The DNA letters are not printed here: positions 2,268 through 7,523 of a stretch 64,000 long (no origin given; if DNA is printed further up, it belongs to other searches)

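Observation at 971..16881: Pair of giant multicopper oxidases in a haem/copper/envelope-stress neighbourhood: candidate periplasmic metal-oxidation module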

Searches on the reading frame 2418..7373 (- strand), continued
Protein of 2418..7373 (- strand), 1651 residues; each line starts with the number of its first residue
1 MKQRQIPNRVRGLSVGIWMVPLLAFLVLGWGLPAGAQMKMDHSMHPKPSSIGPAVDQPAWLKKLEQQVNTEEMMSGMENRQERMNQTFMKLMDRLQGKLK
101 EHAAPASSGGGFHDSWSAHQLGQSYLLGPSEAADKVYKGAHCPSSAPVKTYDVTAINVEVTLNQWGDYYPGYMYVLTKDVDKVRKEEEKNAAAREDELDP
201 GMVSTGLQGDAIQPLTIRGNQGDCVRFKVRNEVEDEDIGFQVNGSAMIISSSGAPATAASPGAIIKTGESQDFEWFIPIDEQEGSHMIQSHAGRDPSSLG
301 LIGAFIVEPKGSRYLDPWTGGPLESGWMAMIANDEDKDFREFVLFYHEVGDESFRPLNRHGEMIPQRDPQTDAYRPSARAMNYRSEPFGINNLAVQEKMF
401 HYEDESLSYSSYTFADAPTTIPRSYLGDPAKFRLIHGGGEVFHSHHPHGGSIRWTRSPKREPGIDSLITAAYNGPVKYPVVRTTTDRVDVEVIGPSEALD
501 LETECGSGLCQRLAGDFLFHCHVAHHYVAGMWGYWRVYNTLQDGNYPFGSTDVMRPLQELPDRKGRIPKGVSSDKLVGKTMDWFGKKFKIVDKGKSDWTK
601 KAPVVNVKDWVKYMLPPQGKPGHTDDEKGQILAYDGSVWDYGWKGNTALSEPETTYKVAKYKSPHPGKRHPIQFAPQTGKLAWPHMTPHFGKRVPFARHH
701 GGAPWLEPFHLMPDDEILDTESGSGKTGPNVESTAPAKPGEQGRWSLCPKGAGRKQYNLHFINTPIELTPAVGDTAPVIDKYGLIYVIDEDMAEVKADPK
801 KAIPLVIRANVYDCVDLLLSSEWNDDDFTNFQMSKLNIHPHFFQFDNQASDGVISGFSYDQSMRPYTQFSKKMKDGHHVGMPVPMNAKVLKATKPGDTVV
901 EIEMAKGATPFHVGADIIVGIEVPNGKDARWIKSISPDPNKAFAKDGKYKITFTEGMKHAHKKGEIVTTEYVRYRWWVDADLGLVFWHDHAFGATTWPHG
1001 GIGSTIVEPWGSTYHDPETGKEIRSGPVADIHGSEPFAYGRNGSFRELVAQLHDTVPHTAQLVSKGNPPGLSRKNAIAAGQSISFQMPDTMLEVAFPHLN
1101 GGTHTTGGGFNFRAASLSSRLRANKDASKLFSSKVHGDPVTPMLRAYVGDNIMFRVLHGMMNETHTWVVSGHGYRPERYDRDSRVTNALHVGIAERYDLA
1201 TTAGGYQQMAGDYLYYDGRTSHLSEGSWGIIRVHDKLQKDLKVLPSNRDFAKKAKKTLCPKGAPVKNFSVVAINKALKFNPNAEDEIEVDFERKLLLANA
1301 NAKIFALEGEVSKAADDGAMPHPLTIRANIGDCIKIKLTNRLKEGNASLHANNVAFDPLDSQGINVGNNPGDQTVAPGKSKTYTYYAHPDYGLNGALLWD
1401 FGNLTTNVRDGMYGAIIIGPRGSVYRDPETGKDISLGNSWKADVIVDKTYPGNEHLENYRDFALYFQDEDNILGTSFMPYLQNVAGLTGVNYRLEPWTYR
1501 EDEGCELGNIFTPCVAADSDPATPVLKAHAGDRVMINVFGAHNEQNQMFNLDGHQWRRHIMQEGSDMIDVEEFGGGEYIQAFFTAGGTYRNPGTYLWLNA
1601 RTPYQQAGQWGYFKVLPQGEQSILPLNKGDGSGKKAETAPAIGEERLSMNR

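Call 22: find_related_loci(query=window:2418-7373:-, collection=genome_contigs, flank=10000)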
Query window:2418-7373:- (1651 aa) in genome_contigs; peptide patterns used: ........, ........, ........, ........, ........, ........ (x = any residue, [..] = any of these).
144 stretches matched a pattern; 137 encode a relative of the query (tblastn E <= 1e-3); the best 80 are kept; 72 distinct loci.
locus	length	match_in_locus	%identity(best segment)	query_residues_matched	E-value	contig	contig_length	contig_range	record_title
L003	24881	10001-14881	84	17-1651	0e+0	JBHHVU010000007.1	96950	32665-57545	MAG: Nitrospinaceae bacterium isolate S.4.sp1_bin.35 NODE_24_length_96950_cov_9.077940, whole genome shotgun sequence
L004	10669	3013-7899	85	20-1651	0e+0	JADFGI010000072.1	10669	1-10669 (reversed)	MAG: Nitrospinota bacterium isolate B2T1L10 B2T1L10_NODE10301, whole genome shotgun sequence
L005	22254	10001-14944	84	1-1651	0e+0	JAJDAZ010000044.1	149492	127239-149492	MAG: Nitrospinaceae bacterium isolate OFTM191 OFTM191_43, whole genome shotgun sequence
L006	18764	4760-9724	81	1-1649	0e+0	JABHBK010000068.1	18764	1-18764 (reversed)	MAG: Nitrospina sp. isolate SI036_bin78 k141_689546, whole genome shotgun sequence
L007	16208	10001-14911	81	11-1651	0e+0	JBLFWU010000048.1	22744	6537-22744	MAG: Nitrospinales bacterium isolate 3300053785_124 Ga0535658_0004836, whole genome shotgun sequence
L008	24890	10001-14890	80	18-1648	0e+0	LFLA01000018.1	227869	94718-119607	MAG: Nitrospina sp. LS_NOB contig1050, whole genome shotgun sequence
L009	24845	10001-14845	81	23-1640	0e+0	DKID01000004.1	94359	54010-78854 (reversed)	MAG TPA_asm: Nitrospina sp. UBA6727 UBA6727_contig_3556, whole genome shotgun sequence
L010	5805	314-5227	80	8-1651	0e+0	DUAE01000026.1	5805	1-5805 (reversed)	MAG TPA_asm: Candidatus Poseidoniales archaeon isolate UWMA-0266 NODE_17564_length_5805_cov_0.831406, whole genome shotg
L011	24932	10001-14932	80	8-1651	0e+0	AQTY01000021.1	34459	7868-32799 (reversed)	Candidatus Nitromaritima sp. SCGC AAA288-L16 A288L16DRAFT_2505696006.21_C, whole genome shotgun sequence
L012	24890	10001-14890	80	18-1648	0e+0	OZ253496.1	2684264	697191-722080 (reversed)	MAG: Nitrospinales bacterium isolate df65dd65-b23d-4177-8dc5-9078cc071d11 genome assembly, chromosome: 1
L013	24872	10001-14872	81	23-1648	0e+0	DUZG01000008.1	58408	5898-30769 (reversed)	MAG TPA_asm: Nitrospinota bacterium isolate MAG_09705_ntspn_70 Ga0115000_10000180, whole genome shotgun sequence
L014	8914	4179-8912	82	18-1629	0e+0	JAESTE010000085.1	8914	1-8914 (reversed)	MAG: Nitrospinaceae bacterium isolate NORP306 CoAssembly_1943431, whole genome shotgun sequence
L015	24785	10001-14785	80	54-1649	0e+0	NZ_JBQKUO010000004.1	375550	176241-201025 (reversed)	Nitrospina sp. 32_T5 spades_15, whole genome shotgun sequence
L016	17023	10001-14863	80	22-1649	0e+0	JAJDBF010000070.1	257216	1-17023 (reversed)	MAG: Nitrospinaceae bacterium isolate OFTM7 OFTM7_69, whole genome shotgun sequence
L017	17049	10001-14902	78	26-1651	0e+0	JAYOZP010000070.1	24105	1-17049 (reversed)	MAG: Nitrospinales bacterium isolate 139561_S162_rosella_bins.tsv.096 NODE_2269_length_24105_cov_5.723202, whole genome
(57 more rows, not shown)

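Call 81: find_encoding_contigs(protein=P0071, flank=8000, max_places=1)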
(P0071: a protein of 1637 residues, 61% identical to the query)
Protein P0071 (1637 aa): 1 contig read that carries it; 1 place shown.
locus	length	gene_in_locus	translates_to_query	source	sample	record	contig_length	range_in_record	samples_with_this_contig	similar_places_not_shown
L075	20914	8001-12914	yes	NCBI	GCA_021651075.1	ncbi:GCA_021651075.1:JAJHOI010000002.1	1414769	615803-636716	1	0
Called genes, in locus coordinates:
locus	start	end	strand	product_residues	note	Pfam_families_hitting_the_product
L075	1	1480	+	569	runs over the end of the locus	PF03109:ABC1, PF27536:UbiB_helical (weak)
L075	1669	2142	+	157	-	PF00582:Usp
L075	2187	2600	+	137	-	PF00571:CBS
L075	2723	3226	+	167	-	PF00355:Rieske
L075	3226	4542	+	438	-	PF00033:Cytochrome_B, PF13631:Cytochrom_B_N_2, PF00032:Cytochrom_B_C, PF13442:Cytochrome_CBB3, PF00034:Cytochrom_C, PF02433:FixO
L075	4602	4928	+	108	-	PF00034:Cytochrom_C, PF13442:Cytochrome_CBB3, PF02433:FixO (weak)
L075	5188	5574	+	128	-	PF00515:TPR_1 (faint), PF07719:TPR_2 (faint)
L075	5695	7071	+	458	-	PF08448:PAS_4, PF00158:Sigma54_activat, PF14532:Sigma54_activ_2, PF07724:AAA_2 (weak), PF07728:AAA_5 (weak), PF00004:AAA (weak), PF25601:AAA_lid_14, PF02954:HTH_8, +1 more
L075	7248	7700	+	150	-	PF09980:DUF2214 (weak), PF13664:DUF4149, PF05425:CopD (weak)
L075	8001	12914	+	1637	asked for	PF07731:Cu-oxidase_2 (faint), PF07732:Cu-oxidase_3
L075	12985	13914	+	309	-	PF14686:fn3_3 (weak), PF13620:CarboxypepD_reg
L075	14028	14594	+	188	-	PF01814:Hemerythrin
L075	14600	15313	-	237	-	PF00027:cNMP_binding, PF13545:HTH_Crp_2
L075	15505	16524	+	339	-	PF00561:Abhydrolase_1, PF12146:Hydrolase_4 (faint), PF12697:Abhydrolase_6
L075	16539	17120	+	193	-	PF02525:Flavodoxin_2, PF03358:FMN_red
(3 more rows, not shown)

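Call 82: find_encoding_contigs(protein=P0119, flank=8000, max_places=1)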
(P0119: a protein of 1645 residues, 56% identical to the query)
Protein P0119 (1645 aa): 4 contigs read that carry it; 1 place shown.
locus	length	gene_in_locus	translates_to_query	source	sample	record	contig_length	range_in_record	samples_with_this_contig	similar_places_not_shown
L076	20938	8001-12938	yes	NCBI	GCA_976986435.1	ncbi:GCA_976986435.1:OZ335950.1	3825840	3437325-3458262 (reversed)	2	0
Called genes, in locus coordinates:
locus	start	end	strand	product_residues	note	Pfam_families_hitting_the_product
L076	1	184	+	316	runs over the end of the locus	PF00146:NADHdh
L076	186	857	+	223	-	-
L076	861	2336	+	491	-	PF00662:Proton_antipo_N (faint), PF00361:Proton_antipo_M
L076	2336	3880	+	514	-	PF00361:Proton_antipo_M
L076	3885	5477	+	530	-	PF00329:Complex1_30kDa, PF00374:NiFeSe_Hases (weak), PF00346:Complex1_49kDa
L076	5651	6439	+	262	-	PF01548:DEDD_Tnp_IS110, PF02371:Transposase_20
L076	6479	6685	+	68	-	-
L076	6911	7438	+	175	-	PF01058:Oxidored_q6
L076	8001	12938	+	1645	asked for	PF07732:Cu-oxidase_3 (faint)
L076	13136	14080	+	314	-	PF13620:CarboxypepD_reg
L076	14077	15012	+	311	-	PF03781:FGE-sulfatase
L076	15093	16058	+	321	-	PF03781:FGE-sulfatase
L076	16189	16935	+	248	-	PF23169:HalD, PF13640:2OG-FeII_Oxy_3 (weak)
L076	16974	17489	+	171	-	-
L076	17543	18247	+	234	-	-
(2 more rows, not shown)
